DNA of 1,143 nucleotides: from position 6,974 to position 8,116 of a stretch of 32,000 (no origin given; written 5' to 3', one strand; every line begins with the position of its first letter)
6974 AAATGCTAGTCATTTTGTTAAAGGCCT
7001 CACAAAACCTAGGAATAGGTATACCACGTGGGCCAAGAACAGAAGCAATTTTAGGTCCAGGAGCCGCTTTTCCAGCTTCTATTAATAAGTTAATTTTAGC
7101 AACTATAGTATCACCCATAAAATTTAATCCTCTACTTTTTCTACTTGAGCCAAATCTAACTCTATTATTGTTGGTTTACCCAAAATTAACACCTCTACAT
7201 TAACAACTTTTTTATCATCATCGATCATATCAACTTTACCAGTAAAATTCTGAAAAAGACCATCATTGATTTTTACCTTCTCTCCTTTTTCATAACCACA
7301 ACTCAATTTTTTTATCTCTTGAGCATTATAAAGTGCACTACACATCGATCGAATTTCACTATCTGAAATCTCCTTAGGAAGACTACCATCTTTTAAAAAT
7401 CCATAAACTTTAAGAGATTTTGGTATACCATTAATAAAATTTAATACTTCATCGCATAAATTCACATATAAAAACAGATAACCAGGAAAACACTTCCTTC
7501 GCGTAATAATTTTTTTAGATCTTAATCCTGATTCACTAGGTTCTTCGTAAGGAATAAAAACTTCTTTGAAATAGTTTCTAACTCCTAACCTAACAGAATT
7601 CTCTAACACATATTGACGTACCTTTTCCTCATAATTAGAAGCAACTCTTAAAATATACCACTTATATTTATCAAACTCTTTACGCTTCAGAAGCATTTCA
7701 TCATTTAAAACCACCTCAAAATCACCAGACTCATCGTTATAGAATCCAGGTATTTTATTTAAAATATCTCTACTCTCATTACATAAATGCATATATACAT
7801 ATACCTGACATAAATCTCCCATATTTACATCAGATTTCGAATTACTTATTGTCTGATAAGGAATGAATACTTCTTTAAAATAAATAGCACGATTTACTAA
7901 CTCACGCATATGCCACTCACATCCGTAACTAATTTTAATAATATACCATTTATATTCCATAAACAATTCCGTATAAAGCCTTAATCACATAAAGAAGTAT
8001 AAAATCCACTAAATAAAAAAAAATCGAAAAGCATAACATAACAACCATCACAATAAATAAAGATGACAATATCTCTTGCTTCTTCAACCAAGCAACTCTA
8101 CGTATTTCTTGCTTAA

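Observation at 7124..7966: NusG with a tandem, divergent second NGN domain (280 codons instead of about 180-195)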

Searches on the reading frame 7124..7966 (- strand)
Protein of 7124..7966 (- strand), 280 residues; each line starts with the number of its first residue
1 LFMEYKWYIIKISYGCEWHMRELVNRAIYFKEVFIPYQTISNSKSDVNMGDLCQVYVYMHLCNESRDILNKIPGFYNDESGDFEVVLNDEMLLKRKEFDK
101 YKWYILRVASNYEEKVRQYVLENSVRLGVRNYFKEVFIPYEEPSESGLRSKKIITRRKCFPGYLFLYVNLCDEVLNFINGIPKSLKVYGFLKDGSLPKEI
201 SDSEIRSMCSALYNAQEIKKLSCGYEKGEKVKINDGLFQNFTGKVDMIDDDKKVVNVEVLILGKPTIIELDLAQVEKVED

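Call 3: search_protein_families(library=pfam, proteins=[window:7124-7966:-], max_evalue=10)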
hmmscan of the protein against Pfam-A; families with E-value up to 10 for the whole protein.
window:7124-7966:- (280 aa): 2 families
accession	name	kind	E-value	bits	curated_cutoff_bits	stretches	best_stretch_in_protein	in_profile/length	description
PF02357.24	NusG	-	1.3e-19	71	22.2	2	102-208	2-92/93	Transcription termination factor nusG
PF00467.35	KOW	-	0.00036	20.7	22.3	1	227-257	1-31/32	KOW motif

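Call 6: find_homologous_proteins(query=window:7124-7966:-)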
Query window:7124-7966:- (280 aa): 51 proteins with E <= 0.001 among 967 candidates.
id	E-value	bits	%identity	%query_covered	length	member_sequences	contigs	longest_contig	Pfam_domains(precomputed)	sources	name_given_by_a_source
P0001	3.7e-183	625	100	99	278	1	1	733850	PF02357.25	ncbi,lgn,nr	ncbi:MAG: transcription termination/antitermination protein NusG [Wolbachia endosymbiont of Menacant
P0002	2.9e-147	508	80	100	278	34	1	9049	PF02357.25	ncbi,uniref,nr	ncbi:transcription termination/antitermination factor NusG [Wolbachia endosymbiont of Mansonella ozz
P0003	9.9e-144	496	79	100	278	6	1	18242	PF02357.25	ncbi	ncbi:MAG: transcription termination/antitermination protein NusG [Wolbachia sp.]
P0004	6.1e-142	490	79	99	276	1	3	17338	PF02357.25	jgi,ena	-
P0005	9.6e-140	483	78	99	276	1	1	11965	PF02357.25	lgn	-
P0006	1.0e-139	483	78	100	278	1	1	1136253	PF02357.25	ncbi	ncbi:MAG: transcription termination/antitermination protein NusG [Wolbachia sp.]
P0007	1.1e-136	473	76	100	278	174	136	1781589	PF02357.25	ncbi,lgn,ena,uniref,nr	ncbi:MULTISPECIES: transcription termination/antitermination protein NusG [Wolbachia]|uniref:Transcr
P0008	3.7e-136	471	75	100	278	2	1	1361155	PF02357.25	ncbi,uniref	ncbi:transcription termination/antitermination protein NusG [Wolbachia endosymbiont (group E) of Ner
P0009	3.7e-136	471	76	100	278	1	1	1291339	PF02357.25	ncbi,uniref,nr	ncbi:transcription termination/antitermination protein NusG [Candidatus Wolbachia massiliensis]|unir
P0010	4.1e-135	468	75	100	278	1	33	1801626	PF02357.25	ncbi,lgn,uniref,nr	ncbi:transcription termination/antitermination protein NusG [Wolbachia endosymbiont of Folsomia cand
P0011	1.4e-134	466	75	100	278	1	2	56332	PF02357.25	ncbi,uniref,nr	ncbi:transcription termination/antitermination protein NusG [Wolbachia endosymbiont of Wuchereria ba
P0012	1.8e-134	466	75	100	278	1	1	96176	PF02357.25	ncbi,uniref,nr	ncbi:transcription termination/antitermination protein NusG [Wolbachia pipientis]|uniref:transcripti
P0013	2.0e-134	465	75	100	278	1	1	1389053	PF02357.25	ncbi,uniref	ncbi:transcription termination/antitermination protein NusG [Wolbachia endosymbiont of Cantharis cry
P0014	1.8e-133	462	76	99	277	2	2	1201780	PF02357.25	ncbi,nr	ncbi:MAG: Transcription termination/antitermination protein NusG [Wolbachia endosymbiont of Ctenocep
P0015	9.5e-133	460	75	100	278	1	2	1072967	PF02357.25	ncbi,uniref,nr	ncbi:transcription termination/antitermination protein NusG [Wolbachia endosymbiont of Brugia pahang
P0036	7.5e-103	362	61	100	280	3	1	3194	PF00467.36,PF02357.25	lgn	-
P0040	2.9e-95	337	60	100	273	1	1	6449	PF00467.36,PF02357.25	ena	-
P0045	7.4e-37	145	44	64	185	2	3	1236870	PF02357.25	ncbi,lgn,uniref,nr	ncbi:transcription termination/antitermination protein NusG [Neoehrlichia mikurensis]|uniref:Transcr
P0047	1.7e-24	105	33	66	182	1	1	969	PF00467.36,PF02357.25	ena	-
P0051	3.9e-16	77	33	65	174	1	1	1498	PF00467.36,PF02357.25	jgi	jgi:transcriptional antiterminator NusG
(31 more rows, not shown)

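Call 11: find_related_loci(query=window:7124-7960:-, collection=genome_contigs, flank=3000)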
Query window:7124-7960:- (278 aa) in genome_contigs; peptide patterns used: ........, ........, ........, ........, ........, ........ (x = any residue, [..] = any of these).
43 stretches matched a pattern; 21 encode a relative of the query (tblastn E <= 1e-3); 21 distinct loci.
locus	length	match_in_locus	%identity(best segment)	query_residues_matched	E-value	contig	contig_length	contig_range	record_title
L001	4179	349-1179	80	1-278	5e-152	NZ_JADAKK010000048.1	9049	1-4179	Wolbachia endosymbiont of Mansonella ozzardi isolate wMoz2 wMoz2v2_NODE_4361_length_9049_cov_11.249055, whole genome sho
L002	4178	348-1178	80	1-278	2e-150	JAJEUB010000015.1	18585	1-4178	MAG: Wolbachia endosymbiont of Penenirmus auritus isolate MAG5 wPaur_15, whole genome shotgun sequence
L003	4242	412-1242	79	1-278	3e-149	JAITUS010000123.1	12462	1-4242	MAG: Rickettsiales bacterium isolate Spi319_bin9 k119_1238258, whole genome shotgun sequence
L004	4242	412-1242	79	1-278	1e-147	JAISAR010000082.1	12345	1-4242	MAG: Rickettsiales bacterium isolate Gx481_bin163 k119_4243549, whole genome shotgun sequence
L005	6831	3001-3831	77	1-278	2e-144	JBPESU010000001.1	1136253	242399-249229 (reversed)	MAG: Wolbachia sp. isolate C44_2 C44_Paracimex_Wolbachia, whole genome shotgun sequence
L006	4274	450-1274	77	2-278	8e-142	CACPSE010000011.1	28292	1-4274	uncultured Wolbachia sp. isolate WOLB0025 genome assembly, contig: SRR1107701_84, whole genome shotgun sequence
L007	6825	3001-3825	75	2-278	1e-139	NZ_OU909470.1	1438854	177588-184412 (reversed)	Wolbachia endosymbiont of Psylliodes chrysocephala isolate Wolbachia_endosymbiont_of_Psylliodes chrysocephala_genome chr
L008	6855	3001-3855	74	1-278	1e-134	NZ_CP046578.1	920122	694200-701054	Wolbachia endosymbiont of Dirofilaria (Dirofilaria) immitis strain FR3 chromosome, complete genome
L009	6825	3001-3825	73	2-278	8e-134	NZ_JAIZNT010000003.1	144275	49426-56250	Wolbachia endosymbiont of Tribolium confusum strain wCon 3, whole genome shotgun sequence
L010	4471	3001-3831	72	1-278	2e-132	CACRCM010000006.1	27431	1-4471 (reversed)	uncultured Wolbachia sp. isolate WOLB0982 genome assembly, contig: ERR658162_249, whole genome shotgun sequence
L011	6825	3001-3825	72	2-278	7e-132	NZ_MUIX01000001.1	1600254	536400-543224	Wolbachia endosymbiont of Laodelphax striatellus strain wstri scaffold1, whole genome shotgun sequence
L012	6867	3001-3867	72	1-278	6e-132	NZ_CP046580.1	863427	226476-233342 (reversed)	Wolbachia endosymbiont of Dipetalonema caudispina strain 362YU chromosome, complete genome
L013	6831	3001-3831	72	1-278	2e-131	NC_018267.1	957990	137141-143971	Wolbachia endosymbiont of Onchocerca ochengi, complete sequence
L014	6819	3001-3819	72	2-278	1e-130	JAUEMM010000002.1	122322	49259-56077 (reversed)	MAG: Wolbachia endosymbiont of Tyrophagus putrescentiae isolate JH06282023_3 sequence02, whole genome shotgun sequence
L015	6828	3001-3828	71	1-278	2e-127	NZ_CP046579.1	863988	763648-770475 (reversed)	Wolbachia endosymbiont of Cruorifilaria tuberocauda strain 55YT chromosome, complete genome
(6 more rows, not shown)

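Call 31: predict_structure(alignment_id=A3)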
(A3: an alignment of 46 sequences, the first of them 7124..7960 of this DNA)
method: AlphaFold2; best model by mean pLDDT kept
length: 278 residues; sequences in the alignment: 46
mean_pLDDT: 81.7   pTM: 0.63
mean pLDDT of the five models: 81.7, 81.1, 80.0, 79.9, 78.7
residues with pLDDT >= 90: 106; 70-90: 121; 50-70: 38; < 50: 13
segments of 3 or more residues with pLDDT < 50: 144-151
pLDDT, mean of each block of 10 residues (from residue 1): 90 82 91 72 54 91 91 74 91 89 91 93 92 82 47 69 93 95 93 87 77 59 76 85 76 85 85 79
secondary structure, 60 per line:
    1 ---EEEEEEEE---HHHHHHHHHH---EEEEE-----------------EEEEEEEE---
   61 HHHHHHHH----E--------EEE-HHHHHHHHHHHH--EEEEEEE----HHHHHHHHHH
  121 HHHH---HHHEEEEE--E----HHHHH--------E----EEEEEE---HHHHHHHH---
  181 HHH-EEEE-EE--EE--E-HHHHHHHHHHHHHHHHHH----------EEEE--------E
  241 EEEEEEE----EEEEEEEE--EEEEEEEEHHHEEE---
elements in order: E4-11 H15-24 E28-32 E50-57 H61-68 E82-84 H86-97 E100-106 H111-124 E131-135 H143-147 E161-166 H170-177 E185-188 H200-217 E228-231 E240-247 E252-259 E262-269 E273-275

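Call 41: fold_search(model_id=the predicted structure, library=pdb)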
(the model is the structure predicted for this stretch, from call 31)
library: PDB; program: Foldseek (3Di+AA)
matches with E <= 10: 1468; with E <= 0.001: 64
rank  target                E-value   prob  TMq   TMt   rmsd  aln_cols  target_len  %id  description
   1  9a56_B                7.7e-14  1.00  0.34  0.52  14.6       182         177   29  Integrative model of RPOB-NUSG by crosslinking MS and deep learning (released 2024-09-18)
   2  6x7f_AB               6.4e-12  1.00  0.38  0.57  10.1       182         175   32  Cryo-EM structure of an Escherichia coli coupled transcription-translation complex B2 (TTC-B2) containing an mRNA wit (released 2020-09-02)
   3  1npp_B                6.4e-12  1.00  0.34  0.39  10.6       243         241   21  CRYSTAL STRUCTURE OF AQUIFEX AEOLICUS NUSG IN P2(1) (released 2003-03-11)
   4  1m1g_C                8.0e-12  1.00  0.33  0.37  14.1       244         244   21  Crystal Structure of Aquifex aeolicus N-utilization substance G (NusG), Space Group P2(1) (released 2003-02-04)
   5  1m1g_D                8.0e-12  1.00  0.32  0.37  11.8       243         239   21  Crystal Structure of Aquifex aeolicus N-utilization substance G (NusG), Space Group P2(1) (released 2003-02-04)
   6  6tqn_G                9.5e-12  1.00  0.38  0.57   7.9       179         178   32  rrn anti-termination complex without S4 (released 2020-08-05)
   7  1m1g_A                9.5e-12  1.00  0.33  0.38  14.1       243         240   21  Crystal Structure of Aquifex aeolicus N-utilization substance G (NusG), Space Group P2(1) (released 2003-02-04)
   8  6gov_G                2.2e-11  1.00  0.37  0.56   9.2       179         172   30  Structure of THE RNA POLYMERASE LAMBDA-BASED ANTITERMINATION COMPLEX (released 2019-02-13)
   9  2lq8_MODEL_1_A        2.2e-11  1.00  0.33  0.49  13.0       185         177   31  Domain interaction in Thermotoga maritima NusG (released 2013-01-23)
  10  1npp_C                2.7e-11  1.00  0.34  0.39  14.0       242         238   21  CRYSTAL STRUCTURE OF AQUIFEX AEOLICUS NUSG IN P2(1) (released 2003-03-11)
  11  6ztj_CF               3.6e-11  1.00  0.34  0.56  11.3       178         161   29  E. coli 70S-RNAP expressome complex in NusG-coupled state (38 nt intervening mRNA) (released 2020-09-16)
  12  1m1g_B                3.8e-11  1.00  0.32  0.37  12.5       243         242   20  Crystal Structure of Aquifex aeolicus N-utilization substance G (NusG), Space Group P2(1) (released 2003-02-04)
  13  6x7k_AB               5.7e-11  1.00  0.36  0.59  10.2       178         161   30  Cryo-EM structure of an Escherichia coli coupled transcription-translation complex B3 (TTC-B3) containing an mRNA wit (released 2020-09-02)
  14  9guw_Z                8.9e-11  1.00  0.32  0.56  11.2       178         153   30  30S-TEC (TEC in expressome position) Inactive state 2 (released 2024-11-20)
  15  6x6t_AB               1.2e-10  1.00  0.34  0.55  10.3       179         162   30  Cryo-EM structure of an Escherichia coli coupled transcription-translation complex B1 (TTC-B1) containing an mRNA wit (released 2020-09-02)
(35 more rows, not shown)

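Call 68: find_homologous_proteins(query=P0045)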
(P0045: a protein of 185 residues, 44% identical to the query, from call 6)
Query P0045 (185 aa): 33 proteins with E <= 0.001 among 78 candidates.
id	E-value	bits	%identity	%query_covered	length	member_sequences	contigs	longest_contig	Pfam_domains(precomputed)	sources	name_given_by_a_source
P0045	2.8e-116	403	100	100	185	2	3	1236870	PF02357.25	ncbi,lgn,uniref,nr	ncbi:transcription termination/antitermination protein NusG [Neoehrlichia mikurensis]|uniref:Transcr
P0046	1.7e-99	349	85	100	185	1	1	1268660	PF02357.25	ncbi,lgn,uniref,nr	ncbi:transcription termination/antitermination protein NusG [Candidatus Neoehrlichia procyonis]|unir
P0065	8.2e-70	252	66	97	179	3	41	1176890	PF02357.25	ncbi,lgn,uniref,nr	ncbi:transcription termination/antitermination factor NusG [Ehrlichia chaffeensis str. Heartland]|un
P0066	1.0e-69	252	65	97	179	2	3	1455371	PF02357.25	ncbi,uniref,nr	ncbi:transcription termination/antitermination factor NusG [Ehrlichia ruminantium]|uniref:Transcript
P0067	2.6e-69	250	65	97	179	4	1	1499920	PF02357.25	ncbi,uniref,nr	ncbi:Transcription antitermination protein NUSG [Ehrlichia ruminantium str. Gardel]|uniref:transcrip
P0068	1.5e-68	248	64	97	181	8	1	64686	PF02357.25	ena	-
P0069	1.7e-68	248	66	96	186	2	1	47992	PF02357.25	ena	-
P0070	3.2e-68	247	64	97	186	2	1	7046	PF02357.25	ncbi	ncbi:MAG: transcription termination/antitermination protein NusG [Anaplasma sp.]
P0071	6.1e-68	246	61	97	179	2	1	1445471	PF02357.25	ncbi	ncbi:transcription termination/antitermination protein NusG [Ehrlichia sp. JZT12]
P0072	2.1e-67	244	65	97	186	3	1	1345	PF02357.25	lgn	-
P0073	1.2e-66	242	63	97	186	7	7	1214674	PF02357.25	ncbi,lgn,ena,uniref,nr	ncbi:MAG: transcription termination/antitermination protein NusG [Anaplasma ovis]|uniref:Transcripti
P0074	2.2e-66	241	65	97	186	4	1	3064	PF02357.25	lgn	-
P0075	3.5e-66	240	64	96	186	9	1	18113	PF02357.25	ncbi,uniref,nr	ncbi:hypothetical protein ANAPC1_00729 [Anaplasma phagocytophilum]|uniref:Transcription termination/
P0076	1.0e-65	239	62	96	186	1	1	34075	PF02357.25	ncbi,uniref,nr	ncbi:transcription termination/antitermination protein NusG [Candidatus Anaplasma sp. TIGMIC]|uniref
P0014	2.2e-43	166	43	96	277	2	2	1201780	PF02357.25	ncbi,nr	ncbi:MAG: Transcription termination/antitermination protein NusG [Wolbachia endosymbiont of Ctenocep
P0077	4.9e-29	119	38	95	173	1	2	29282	PF00467.36,PF02357.25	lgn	-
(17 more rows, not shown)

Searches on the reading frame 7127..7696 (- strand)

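Call 3: search_protein_families(library=pfam, proteins=[window:7127-7696:-], max_evalue=10)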
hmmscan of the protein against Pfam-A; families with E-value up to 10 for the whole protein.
seq(190 aa): 2 families
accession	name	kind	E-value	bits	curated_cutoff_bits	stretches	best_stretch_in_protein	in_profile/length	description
PF02357.24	NusG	-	2.7e-15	57.1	22.2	1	12-118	2-92/93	Transcription termination factor nusG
PF00467.35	KOW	-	0.00047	20.3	22.3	1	137-167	1-31/32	KOW motif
